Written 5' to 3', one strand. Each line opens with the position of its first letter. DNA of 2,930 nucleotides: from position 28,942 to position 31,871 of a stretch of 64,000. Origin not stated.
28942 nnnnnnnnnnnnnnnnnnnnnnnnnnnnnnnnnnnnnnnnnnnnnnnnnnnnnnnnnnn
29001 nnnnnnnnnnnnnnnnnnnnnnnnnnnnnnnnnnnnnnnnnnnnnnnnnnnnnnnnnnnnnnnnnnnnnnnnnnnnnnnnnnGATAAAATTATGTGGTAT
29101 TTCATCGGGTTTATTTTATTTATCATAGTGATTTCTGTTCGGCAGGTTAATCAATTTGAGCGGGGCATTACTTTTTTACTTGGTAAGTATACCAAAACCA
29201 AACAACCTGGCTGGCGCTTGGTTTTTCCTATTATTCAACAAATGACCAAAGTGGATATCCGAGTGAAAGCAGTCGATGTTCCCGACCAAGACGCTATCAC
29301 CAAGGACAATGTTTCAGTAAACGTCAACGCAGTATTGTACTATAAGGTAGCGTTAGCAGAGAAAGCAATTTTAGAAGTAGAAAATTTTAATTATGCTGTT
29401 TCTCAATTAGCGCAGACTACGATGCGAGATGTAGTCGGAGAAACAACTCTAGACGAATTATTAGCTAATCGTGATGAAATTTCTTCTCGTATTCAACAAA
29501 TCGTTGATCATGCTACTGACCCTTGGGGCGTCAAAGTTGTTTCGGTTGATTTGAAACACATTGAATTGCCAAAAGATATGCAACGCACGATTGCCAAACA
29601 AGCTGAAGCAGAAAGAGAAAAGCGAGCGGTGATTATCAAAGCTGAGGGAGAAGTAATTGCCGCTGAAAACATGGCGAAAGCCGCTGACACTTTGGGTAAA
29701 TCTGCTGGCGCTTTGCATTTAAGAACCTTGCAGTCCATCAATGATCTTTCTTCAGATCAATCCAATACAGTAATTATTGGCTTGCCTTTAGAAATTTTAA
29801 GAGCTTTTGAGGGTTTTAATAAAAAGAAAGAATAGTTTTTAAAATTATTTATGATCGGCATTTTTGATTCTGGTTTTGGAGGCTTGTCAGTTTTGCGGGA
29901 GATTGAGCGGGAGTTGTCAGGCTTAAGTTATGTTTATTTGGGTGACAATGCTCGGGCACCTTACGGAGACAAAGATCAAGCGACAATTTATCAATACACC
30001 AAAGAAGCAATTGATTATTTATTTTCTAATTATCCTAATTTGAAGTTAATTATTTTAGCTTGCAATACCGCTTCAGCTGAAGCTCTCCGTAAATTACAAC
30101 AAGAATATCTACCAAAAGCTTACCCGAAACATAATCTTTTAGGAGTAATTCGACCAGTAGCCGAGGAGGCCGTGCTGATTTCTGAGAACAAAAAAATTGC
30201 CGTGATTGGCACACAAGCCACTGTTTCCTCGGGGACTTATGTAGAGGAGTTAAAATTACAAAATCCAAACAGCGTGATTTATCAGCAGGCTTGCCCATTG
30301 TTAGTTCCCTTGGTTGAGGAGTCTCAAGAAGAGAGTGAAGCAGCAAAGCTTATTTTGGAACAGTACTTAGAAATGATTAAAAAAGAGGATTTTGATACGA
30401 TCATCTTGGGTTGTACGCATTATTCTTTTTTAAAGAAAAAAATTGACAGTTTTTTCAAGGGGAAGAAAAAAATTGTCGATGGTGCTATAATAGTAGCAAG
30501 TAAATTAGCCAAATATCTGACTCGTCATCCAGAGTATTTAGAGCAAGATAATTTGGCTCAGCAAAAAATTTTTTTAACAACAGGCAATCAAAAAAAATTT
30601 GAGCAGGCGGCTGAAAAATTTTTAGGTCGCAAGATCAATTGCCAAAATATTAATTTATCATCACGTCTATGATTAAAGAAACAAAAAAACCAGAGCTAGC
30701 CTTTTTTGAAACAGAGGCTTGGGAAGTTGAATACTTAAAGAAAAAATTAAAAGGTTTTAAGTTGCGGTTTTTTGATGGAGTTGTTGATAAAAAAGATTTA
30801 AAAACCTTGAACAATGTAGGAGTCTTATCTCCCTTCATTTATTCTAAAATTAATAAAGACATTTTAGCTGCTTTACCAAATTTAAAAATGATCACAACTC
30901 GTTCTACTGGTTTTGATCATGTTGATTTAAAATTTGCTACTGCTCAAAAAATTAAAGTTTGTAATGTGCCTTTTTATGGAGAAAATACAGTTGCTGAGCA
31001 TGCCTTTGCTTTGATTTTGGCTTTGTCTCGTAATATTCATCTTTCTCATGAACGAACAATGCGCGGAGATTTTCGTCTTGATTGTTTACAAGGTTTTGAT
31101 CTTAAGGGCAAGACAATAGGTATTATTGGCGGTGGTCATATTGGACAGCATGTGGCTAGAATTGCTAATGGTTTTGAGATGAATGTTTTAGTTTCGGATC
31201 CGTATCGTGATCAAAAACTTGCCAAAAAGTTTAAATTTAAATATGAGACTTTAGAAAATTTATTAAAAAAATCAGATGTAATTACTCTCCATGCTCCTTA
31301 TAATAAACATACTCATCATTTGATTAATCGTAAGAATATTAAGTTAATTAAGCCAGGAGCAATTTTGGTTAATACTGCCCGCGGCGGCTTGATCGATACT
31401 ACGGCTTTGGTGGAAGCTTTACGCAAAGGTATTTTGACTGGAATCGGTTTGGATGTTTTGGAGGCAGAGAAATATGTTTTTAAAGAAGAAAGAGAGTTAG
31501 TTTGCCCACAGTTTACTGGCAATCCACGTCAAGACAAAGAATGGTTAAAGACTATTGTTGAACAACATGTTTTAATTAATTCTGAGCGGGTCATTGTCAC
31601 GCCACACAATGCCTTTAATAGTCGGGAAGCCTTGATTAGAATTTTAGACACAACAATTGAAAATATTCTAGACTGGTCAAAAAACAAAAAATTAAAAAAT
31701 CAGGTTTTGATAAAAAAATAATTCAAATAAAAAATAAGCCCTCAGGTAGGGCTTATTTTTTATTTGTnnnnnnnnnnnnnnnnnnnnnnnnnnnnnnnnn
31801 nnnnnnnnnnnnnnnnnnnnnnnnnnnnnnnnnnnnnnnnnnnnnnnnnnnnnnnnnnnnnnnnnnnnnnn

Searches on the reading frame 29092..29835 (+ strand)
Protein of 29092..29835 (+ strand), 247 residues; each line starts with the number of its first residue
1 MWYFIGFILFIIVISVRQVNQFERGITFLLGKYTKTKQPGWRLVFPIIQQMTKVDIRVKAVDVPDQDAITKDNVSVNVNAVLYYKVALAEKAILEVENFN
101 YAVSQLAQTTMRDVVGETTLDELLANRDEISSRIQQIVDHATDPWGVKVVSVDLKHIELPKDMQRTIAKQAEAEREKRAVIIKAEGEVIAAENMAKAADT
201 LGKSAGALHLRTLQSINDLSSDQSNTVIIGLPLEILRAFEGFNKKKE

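Call 78: search_protein_families(library=pfam, proteins=[window:29092-29835:+], max_evalue=0.000001)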
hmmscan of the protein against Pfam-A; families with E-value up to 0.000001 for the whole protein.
window:29092-29835:+ (247 aa): 1 family
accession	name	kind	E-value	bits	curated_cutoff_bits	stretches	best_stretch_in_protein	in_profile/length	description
PF01145.31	Band_7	-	5.5e-40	137.7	23.6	1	18-187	2-175/176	SPFH domain / Band 7 family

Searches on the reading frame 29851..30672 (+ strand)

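Call 78: search_protein_families(library=pfam, proteins=[window:29851-30672:+], max_evalue=0.000001)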
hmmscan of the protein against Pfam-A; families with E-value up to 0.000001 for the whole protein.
window:29851-30672:+ (273 aa): 1 family
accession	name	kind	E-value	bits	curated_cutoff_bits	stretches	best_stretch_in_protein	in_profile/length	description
PF01177.27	Asp_Glu_race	-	2.2e-17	64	31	1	10-216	8-208/211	Asp/Glu/Hydantoin racemase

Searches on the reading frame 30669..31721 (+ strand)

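Call 78: search_protein_families(library=pfam, proteins=[window:30669-31721:+], max_evalue=0.000001)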
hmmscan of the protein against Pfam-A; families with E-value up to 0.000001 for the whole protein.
window:30669-31721:+ (350 aa): 2 families
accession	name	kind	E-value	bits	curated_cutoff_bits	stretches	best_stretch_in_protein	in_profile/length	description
PF02826.25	2-Hacid_dh_C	-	3.7e-55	186.5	25.1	1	113-315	1-178/178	D-isomer specific 2-hydroxyacid dehydrogenase, NAD binding domain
PF00389.36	2-Hacid_dh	-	9.4e-29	100.2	24.6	1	16-346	8-133/134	D-isomer specific 2-hydroxyacid dehydrogenase, catalytic domain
